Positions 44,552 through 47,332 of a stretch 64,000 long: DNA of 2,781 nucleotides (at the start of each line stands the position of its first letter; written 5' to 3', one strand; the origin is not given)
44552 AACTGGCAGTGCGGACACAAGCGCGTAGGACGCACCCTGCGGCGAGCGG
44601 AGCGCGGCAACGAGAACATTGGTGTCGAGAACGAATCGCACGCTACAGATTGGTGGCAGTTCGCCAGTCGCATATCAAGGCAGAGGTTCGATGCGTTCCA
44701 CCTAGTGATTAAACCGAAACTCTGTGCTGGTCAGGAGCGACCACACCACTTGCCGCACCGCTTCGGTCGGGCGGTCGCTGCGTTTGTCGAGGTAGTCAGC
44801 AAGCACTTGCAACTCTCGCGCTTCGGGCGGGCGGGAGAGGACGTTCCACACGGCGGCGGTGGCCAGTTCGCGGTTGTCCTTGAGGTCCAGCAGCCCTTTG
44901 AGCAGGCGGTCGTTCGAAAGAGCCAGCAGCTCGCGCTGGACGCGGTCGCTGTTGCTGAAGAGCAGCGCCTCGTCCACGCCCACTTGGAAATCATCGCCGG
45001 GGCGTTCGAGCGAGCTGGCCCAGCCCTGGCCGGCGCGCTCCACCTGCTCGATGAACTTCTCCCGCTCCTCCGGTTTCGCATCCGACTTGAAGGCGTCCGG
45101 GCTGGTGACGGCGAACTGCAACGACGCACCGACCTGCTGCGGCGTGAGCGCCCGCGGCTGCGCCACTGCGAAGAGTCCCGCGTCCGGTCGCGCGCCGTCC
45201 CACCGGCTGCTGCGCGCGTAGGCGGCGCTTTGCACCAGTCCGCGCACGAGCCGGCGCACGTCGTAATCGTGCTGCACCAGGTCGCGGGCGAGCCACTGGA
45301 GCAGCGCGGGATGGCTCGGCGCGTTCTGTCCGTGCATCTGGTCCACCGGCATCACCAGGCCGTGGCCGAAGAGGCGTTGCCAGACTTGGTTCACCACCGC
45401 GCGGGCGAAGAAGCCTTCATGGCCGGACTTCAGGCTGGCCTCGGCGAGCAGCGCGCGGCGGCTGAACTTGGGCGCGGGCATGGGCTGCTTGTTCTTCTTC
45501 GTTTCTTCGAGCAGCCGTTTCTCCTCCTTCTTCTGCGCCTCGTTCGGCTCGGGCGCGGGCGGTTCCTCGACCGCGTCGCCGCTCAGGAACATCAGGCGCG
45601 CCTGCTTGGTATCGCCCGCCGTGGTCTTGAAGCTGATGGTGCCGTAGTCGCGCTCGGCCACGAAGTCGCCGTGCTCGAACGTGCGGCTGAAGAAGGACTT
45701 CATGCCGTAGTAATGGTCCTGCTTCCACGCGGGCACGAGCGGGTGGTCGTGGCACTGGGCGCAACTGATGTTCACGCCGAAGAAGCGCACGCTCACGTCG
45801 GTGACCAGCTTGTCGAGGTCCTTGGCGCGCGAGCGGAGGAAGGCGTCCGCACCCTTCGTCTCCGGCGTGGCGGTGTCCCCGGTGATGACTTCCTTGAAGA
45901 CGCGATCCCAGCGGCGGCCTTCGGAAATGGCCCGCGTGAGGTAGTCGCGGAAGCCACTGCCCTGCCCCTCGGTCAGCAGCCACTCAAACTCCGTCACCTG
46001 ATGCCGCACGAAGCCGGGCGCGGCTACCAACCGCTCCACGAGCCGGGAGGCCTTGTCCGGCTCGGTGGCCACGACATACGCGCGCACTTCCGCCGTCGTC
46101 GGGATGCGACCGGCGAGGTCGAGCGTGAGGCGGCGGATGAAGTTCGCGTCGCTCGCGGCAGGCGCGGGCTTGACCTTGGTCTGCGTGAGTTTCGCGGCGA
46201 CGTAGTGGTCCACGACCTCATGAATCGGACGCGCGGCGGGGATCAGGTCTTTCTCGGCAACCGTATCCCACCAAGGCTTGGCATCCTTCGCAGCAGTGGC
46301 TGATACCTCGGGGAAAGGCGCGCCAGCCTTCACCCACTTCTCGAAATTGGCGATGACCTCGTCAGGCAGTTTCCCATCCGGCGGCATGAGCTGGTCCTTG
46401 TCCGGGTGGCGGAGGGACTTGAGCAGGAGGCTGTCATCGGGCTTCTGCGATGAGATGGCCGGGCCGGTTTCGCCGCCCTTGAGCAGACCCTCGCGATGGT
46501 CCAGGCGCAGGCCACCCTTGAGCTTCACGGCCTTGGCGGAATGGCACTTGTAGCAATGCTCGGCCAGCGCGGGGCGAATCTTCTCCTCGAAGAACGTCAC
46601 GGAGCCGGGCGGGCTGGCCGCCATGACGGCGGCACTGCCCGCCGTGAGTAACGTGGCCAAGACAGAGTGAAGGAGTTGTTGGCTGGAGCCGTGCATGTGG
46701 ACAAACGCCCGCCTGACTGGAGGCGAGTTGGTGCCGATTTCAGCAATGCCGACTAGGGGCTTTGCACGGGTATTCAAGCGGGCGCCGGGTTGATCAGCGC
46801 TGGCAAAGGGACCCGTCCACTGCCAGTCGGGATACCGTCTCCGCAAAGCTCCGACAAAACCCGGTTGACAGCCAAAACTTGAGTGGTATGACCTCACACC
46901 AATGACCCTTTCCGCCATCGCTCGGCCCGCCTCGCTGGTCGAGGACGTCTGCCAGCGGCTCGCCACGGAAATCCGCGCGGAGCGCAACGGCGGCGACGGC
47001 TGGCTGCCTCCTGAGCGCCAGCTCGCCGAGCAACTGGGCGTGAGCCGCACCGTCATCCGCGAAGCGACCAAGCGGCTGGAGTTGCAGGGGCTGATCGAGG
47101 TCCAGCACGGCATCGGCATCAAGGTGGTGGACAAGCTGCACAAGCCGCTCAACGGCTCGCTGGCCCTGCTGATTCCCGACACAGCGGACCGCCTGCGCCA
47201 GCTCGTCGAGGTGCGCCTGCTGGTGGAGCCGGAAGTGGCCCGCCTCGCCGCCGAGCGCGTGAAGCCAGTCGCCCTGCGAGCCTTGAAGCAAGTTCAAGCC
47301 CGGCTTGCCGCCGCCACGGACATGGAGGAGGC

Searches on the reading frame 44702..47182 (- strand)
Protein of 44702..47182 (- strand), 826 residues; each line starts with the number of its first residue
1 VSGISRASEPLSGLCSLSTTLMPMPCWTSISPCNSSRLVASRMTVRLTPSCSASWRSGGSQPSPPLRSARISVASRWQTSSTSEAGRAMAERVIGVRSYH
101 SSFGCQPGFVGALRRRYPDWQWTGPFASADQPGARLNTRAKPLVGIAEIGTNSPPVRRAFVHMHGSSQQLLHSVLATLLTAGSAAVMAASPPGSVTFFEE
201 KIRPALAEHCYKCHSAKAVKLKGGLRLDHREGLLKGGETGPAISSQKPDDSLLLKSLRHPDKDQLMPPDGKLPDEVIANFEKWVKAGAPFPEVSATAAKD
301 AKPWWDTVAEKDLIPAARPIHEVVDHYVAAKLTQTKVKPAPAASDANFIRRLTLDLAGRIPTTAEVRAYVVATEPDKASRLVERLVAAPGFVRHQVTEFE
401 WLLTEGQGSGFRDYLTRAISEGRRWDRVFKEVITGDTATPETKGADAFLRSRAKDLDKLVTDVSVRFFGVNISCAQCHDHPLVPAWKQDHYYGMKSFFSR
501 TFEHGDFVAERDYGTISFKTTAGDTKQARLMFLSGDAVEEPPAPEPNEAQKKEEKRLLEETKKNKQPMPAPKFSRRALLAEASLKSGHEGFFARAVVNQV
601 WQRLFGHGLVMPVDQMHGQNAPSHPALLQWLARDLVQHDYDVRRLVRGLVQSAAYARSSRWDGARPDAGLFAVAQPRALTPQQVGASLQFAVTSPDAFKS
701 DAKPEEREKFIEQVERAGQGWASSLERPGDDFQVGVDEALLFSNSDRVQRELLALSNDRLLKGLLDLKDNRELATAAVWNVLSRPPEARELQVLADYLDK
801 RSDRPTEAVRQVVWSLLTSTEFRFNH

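Call 88: search_protein_families(library=pfam, proteins=[window:44702-47182:-], max_evalue=0.00001)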
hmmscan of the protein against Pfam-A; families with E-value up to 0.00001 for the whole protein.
window:44702-47182:- (826 aa): 3 families
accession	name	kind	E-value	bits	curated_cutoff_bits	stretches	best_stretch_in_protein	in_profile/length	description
PF07583.16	PSCyt2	-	2e-35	123.1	29.8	1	324-501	2-207/209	Protein of unknown function (DUF1549)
PF07587.16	PSD1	-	1.3e-28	100.5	28.5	1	576-696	2-126/244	Protein of unknown function (DUF1553)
PF07635.16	PSCyt1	-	1.8e-15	57.8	22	1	210-270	1-59/59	Planctomycete cytochrome C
